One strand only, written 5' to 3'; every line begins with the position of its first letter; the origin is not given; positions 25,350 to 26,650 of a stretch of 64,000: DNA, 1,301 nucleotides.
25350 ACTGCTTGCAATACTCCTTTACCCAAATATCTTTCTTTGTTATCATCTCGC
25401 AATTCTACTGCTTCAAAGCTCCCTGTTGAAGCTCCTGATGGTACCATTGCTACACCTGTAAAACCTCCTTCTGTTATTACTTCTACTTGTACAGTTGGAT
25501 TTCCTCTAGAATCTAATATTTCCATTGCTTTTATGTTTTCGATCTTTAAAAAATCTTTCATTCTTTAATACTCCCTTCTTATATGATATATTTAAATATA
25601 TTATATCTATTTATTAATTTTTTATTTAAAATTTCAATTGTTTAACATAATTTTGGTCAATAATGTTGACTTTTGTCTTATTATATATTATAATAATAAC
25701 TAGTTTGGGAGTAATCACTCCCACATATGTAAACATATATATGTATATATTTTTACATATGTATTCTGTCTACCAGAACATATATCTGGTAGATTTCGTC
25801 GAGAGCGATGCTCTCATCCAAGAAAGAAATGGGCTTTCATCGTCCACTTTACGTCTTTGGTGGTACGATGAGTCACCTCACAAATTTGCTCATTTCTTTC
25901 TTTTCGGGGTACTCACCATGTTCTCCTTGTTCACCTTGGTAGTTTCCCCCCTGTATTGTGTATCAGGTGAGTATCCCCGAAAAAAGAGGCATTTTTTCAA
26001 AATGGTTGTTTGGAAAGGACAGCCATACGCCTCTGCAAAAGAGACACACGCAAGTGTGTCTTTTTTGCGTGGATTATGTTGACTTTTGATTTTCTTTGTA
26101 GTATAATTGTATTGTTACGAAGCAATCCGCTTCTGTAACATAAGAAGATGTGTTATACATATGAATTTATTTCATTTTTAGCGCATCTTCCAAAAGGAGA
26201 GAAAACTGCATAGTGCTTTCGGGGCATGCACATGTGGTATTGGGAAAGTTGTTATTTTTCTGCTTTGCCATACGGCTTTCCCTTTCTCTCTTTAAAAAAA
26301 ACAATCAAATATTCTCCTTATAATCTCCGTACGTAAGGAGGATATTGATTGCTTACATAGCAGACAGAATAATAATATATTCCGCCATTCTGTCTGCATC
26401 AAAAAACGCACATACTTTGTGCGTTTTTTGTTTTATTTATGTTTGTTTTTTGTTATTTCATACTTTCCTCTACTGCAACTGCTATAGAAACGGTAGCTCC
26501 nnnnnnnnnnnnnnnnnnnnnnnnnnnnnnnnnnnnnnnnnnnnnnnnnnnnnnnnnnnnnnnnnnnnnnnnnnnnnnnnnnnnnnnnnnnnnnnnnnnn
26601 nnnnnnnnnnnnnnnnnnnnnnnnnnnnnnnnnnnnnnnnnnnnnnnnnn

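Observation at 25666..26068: GC-enriched, highly structured non-coding unit 1 with a perfect promoter and intrinsic terminator, between eno and the GGGtGRT gene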

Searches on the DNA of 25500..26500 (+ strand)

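Call 4: search_rna_families(source=window, start=25500, end=26500, threshold=evalue, max_evalue=10, show_alignments=4)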
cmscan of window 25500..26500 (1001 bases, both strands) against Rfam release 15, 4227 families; matches with E-value up to 10: 30.
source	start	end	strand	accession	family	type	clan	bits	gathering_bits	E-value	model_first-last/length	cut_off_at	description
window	26263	26428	+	RF00082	SraG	Gene; sRNA;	-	25.1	50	0.068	1-177/177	no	SraG RNA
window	26294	26425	+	RF01087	PK-repZ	Cis-reg;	-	25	44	0.0044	1-150/150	no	Pseudoknot of the regulatory region of the repZ gene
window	26403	26453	-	RF02844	RefA9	Gene; antisense;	-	23.3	49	0.55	1-64/64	no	Enterococcus sRNA A9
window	25884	25997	+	RF03259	MIR1514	Gene; miRNA;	-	20.8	90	0.75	1-110/110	no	MIR1514 microRNA precursor family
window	25572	25615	-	RF02443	SpR08_sRNA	Gene; sRNA;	-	20.6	80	0.97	1-73/73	no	Streptococcus sRNA SpR08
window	25723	25762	+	RF04176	mir-3149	Gene; miRNA;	-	20.4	100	0.61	1-83/83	no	mir-3149 microRNA precursor family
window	25720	25766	-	RF04217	mir-297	Gene; miRNA;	-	20.4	90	1.1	1-71/71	no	mir-297 microRNA precursor family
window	25722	25762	+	RF04217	mir-297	Gene; miRNA;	-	20.3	90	1.1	16-58/71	no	mir-297 microRNA precursor family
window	25724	25763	+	RF04154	mir-1277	Gene; miRNA;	-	20.1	81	0.92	1-78/78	no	mir-1277 microRNA precursor family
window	26401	26479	-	RF02057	STnc40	Gene; sRNA;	-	19.9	45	1.3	1-70/70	no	Salmonella enterica sRNA STnc40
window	25723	25762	-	RF04176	mir-3149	Gene; miRNA;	-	19.6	100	1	1-83/83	no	mir-3149 microRNA precursor family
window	26027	26075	+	RF03637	mir-5879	Gene; miRNA;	-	19.5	97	0.34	1-76/76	no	mir-5879 microRNA precursor family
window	26401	26454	-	RF02427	SpF10_sRNA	Gene; sRNA;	-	18.7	60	1.4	1-57/57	no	Streptococcus sRNA SpF10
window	26243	26351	+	RF02822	Srn266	Gene; sRNA;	-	18.5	63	3.5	1-112/112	no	Streptococcus RNA 266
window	26027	26075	-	RF03637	mir-5879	Gene; miRNA;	-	17.8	97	1.1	1-76/76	no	mir-5879 microRNA precursor family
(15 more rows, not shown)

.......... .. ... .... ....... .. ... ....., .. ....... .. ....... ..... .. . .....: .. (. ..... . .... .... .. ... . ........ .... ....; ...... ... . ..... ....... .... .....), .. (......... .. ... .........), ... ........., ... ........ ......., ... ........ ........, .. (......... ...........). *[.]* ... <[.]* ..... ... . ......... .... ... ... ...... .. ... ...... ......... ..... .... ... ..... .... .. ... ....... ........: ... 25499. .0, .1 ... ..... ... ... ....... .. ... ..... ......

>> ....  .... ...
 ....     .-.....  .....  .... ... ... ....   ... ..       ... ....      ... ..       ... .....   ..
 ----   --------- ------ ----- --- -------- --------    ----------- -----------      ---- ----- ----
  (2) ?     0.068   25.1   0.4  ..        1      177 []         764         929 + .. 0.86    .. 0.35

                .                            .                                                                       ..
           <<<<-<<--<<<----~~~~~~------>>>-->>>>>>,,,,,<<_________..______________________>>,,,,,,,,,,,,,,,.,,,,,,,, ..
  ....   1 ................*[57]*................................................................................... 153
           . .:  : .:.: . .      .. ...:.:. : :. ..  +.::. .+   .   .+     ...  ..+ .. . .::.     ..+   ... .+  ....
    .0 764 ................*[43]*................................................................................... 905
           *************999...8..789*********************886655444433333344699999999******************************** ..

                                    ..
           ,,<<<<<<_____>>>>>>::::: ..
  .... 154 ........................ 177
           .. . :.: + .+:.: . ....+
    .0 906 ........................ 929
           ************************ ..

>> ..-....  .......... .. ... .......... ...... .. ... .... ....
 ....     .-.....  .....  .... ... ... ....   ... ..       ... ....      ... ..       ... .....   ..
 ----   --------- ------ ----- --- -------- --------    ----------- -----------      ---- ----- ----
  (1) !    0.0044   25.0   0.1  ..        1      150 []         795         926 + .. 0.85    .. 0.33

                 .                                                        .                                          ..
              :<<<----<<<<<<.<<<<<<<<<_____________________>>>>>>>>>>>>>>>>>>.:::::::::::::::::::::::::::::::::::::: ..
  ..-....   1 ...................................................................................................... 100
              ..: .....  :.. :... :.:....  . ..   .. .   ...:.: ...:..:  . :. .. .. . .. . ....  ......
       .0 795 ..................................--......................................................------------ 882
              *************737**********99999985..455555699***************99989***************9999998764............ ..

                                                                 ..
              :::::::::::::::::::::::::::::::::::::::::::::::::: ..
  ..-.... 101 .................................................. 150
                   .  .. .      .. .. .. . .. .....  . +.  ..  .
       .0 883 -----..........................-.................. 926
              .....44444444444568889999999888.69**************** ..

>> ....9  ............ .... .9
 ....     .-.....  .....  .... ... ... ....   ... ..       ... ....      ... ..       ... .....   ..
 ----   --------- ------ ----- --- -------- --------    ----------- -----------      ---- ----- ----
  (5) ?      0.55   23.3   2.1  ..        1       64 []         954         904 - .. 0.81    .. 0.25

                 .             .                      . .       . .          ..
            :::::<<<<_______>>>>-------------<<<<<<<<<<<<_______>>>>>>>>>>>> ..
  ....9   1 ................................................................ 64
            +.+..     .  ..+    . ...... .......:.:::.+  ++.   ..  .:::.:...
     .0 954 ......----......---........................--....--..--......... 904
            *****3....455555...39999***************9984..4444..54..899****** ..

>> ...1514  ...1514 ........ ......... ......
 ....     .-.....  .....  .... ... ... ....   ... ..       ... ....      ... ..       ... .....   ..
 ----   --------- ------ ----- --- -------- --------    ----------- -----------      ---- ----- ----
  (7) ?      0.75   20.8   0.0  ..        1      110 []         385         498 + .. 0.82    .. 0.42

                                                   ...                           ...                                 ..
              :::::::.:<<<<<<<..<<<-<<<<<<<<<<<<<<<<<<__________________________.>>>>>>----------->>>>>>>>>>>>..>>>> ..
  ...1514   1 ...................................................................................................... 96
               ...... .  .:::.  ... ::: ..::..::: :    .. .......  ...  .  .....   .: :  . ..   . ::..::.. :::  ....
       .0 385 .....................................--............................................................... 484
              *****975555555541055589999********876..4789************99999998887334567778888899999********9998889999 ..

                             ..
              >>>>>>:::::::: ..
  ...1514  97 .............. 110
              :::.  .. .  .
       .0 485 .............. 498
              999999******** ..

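Call 21: search_dna_similar(query=window:25640-26450:+, collection=phages, mode=distant, max_evalue=0.01)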
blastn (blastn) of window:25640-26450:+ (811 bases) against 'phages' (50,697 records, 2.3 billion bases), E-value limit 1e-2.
No match.

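Call 22: search_dna_similar(query=window:25640-26450:+, collection=plasmids, mode=distant, max_evalue=0.01)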
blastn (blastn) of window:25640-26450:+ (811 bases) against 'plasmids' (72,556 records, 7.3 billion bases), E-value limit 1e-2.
No match.

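Call 79: search_rna_families(sources=[L113, L094, L101, L100, L096], threshold=gathering)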
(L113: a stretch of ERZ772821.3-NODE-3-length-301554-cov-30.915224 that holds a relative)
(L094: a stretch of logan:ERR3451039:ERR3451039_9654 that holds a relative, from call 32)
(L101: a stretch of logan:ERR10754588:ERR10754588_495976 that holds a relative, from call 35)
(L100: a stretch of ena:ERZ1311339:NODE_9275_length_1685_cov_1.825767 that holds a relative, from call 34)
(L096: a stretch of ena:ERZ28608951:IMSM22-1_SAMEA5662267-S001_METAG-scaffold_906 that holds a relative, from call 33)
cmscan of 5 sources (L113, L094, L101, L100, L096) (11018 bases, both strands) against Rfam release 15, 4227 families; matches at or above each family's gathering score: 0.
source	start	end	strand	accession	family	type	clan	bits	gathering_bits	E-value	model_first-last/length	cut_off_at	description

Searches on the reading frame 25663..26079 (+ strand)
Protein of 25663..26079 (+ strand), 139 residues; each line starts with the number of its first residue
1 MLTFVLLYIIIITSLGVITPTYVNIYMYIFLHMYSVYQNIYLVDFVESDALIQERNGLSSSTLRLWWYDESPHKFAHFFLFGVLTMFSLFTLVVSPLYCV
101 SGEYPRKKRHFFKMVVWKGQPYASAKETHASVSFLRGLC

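Call 25: find_homologous_proteins(query=window:25663-26079:+, max_evalue=0.01)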
Query window:25663-26079:+ (139 aa): 27 proteins with E <= 0.01 among 34 candidates.
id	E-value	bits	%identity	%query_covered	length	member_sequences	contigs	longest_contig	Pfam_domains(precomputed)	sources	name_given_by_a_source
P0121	2.8e-86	305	99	100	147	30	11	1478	-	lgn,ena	-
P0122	2.5e-84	299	99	100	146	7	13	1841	-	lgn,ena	-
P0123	1.2e-81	290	100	92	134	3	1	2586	-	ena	-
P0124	3.6e-57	211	78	95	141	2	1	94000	-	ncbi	-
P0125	2.9e-56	208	76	96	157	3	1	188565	-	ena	-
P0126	1.8e-54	202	76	100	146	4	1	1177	-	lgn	-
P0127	1.3e-44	170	80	72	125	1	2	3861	-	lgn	-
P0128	9.6e-44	167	67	100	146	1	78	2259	-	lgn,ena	-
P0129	2.6e-43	166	66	100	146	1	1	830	-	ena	-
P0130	5.0e-43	165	61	100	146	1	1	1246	-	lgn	-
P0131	8.5e-43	164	66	100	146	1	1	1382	-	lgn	-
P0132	9.3e-43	164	66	100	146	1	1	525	-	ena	-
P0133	2.0e-33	134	58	95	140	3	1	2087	-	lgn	-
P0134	2.0e-32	131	86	57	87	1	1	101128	-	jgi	-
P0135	3.5e-32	130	58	96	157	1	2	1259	-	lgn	-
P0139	4.1e-21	94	51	100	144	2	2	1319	-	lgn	-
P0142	2.0e-14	72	51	77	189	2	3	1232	-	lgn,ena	-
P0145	5.9e-7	48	39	78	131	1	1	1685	-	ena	-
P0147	9.6e-3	34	37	81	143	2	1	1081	-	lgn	-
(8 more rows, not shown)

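Call 27: find_encoding_contigs(protein=P0124, flank=2500, max_places=4)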
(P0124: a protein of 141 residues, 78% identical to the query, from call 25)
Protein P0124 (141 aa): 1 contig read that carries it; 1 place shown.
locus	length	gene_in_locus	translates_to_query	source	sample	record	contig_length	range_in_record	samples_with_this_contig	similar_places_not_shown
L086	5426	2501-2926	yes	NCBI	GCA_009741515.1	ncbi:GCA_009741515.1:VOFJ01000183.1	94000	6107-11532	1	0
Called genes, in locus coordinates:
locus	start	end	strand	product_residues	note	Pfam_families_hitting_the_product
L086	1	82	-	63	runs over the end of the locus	-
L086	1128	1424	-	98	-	PF00113:Enolase_C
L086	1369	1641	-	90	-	PF00113:Enolase_C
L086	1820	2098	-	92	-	PF03952:Enolase_N, PF00113:Enolase_C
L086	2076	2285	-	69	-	PF03952:Enolase_N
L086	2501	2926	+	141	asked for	-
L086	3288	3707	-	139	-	PF14057:GGGtGRT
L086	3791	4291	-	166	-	PF14057:GGGtGRT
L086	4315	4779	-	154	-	-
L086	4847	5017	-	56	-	-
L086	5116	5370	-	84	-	PF01676:Metalloenzyme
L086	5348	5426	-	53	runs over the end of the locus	PF01676:Metalloenzyme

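Call 28: find_encoding_contigs(protein=P0125, flank=2500, max_places=4)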
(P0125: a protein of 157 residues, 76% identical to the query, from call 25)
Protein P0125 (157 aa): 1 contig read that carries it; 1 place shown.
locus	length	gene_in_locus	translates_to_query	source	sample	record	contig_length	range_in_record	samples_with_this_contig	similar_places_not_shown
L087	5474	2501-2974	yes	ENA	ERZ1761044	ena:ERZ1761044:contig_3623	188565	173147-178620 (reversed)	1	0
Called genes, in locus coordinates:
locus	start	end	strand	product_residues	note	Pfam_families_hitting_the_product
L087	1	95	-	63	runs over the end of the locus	-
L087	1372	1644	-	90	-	PF00113:Enolase_C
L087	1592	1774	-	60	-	PF00113:Enolase_C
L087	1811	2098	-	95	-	PF03952:Enolase_N, PF00113:Enolase_C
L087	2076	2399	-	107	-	PF03952:Enolase_N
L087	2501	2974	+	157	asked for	-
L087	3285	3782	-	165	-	PF14057:GGGtGRT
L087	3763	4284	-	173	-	PF14057:GGGtGRT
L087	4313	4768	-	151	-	-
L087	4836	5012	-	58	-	-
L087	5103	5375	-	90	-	PF01676:Metalloenzyme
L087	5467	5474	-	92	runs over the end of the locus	PF01676:Metalloenzyme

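Call 29: find_encoding_contigs(protein=P0128, flank=2500, max_places=6)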
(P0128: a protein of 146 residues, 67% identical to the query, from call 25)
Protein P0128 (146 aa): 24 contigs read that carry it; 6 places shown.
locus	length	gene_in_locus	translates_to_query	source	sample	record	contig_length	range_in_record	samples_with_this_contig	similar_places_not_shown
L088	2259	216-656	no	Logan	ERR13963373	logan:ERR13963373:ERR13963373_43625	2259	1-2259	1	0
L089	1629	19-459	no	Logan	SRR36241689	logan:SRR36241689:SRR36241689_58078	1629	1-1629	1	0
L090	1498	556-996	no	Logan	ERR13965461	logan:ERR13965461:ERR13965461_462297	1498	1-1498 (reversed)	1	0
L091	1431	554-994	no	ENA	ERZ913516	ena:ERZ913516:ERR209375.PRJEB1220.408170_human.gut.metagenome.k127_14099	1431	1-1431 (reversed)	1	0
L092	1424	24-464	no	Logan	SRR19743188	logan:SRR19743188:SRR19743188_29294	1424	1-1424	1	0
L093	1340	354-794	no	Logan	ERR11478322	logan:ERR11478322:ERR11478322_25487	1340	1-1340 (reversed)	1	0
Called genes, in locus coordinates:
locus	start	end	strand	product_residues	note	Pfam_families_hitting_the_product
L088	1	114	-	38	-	?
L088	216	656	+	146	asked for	-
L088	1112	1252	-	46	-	-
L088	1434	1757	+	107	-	PF13560:HTH_31 (weak), PF01381:HTH_3, PF12844:HTH_19, PF13443:HTH_26, PF09388:SpoOE-like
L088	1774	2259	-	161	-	?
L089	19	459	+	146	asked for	-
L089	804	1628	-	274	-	?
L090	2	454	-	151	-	?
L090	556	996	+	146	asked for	-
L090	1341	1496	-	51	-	?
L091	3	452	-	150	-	?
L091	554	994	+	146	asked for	-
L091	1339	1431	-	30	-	?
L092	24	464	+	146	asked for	-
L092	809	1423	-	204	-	?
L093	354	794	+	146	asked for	-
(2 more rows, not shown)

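Call 32: find_encoding_contigs(protein=P0139, flank=2500, max_places=4)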
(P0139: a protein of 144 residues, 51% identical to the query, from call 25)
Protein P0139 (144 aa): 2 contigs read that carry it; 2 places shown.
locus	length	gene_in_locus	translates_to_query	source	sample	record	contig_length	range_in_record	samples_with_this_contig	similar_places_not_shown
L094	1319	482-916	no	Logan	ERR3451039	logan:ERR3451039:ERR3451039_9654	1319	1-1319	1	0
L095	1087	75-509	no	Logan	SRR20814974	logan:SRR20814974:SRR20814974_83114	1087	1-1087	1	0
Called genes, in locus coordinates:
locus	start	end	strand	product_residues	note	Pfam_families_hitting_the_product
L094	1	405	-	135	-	PF03952:Enolase_N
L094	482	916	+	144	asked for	-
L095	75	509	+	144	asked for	-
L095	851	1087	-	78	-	?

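Call 33: find_encoding_contigs(protein=P0142, flank=2500, max_places=4)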
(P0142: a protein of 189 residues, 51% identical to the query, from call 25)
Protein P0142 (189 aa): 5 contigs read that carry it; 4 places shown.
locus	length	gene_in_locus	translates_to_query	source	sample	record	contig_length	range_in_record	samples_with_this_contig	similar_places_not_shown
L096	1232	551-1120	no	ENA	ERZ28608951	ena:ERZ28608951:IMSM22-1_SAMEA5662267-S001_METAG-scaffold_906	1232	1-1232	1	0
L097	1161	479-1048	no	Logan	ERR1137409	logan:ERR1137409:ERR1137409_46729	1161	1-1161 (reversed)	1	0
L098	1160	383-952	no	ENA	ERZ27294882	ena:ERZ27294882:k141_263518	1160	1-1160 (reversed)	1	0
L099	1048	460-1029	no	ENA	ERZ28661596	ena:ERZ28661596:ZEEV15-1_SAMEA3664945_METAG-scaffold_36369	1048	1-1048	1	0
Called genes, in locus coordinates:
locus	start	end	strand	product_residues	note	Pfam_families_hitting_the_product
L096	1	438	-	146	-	?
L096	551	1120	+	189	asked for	-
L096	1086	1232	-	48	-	?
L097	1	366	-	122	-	?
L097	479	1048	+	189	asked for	-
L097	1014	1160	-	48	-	?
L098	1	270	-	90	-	?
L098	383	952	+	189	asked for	-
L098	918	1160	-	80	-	?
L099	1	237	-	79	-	?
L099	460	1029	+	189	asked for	-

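Call 34: find_encoding_contigs(protein=P0145, flank=2500, max_places=4)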
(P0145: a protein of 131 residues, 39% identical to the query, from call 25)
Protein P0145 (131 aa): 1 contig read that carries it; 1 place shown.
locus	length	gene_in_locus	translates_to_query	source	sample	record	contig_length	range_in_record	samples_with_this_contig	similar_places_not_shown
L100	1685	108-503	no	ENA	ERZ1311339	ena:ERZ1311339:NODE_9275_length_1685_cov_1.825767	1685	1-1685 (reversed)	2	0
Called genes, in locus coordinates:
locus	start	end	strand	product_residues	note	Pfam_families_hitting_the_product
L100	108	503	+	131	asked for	-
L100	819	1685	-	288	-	?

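Call 35: find_encoding_contigs(protein=P0147, flank=2500, max_places=4)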
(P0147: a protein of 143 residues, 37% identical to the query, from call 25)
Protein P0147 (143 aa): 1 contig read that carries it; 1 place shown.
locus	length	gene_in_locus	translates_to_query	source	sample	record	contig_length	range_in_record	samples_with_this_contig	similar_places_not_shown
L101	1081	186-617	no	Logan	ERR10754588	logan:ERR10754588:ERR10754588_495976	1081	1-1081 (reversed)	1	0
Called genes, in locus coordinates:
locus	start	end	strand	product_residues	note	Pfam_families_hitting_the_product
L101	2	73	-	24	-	?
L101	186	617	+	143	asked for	-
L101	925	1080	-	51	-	?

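Call 65: search_protein_representatives(protein=window:25663-26079:+)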
Query: 139 residues. Proteins with E-value up to 0.001 (for the whole library): 5; up to 1e-10: 3; up to 1e-30: 2. The best 5 are listed.
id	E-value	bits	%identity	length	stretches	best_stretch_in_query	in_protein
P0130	1.6e-43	164.9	70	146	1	1-139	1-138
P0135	1.1e-32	129.7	60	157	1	1-132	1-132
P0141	1.7e-17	80.6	73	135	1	1-80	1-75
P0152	3.7e-07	47.1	50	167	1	30-90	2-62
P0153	1.3e-04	38.8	41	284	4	59-89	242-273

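Call 69: find_encoding_contigs(protein=P0152, flank=3000, max_places=4)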
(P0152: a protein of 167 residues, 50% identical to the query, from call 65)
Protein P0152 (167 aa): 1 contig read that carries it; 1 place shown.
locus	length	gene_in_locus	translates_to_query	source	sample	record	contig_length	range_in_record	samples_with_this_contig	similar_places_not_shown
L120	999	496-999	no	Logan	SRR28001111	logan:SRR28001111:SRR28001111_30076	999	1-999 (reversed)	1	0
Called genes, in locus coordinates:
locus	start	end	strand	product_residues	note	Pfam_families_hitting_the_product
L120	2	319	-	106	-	?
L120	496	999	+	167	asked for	?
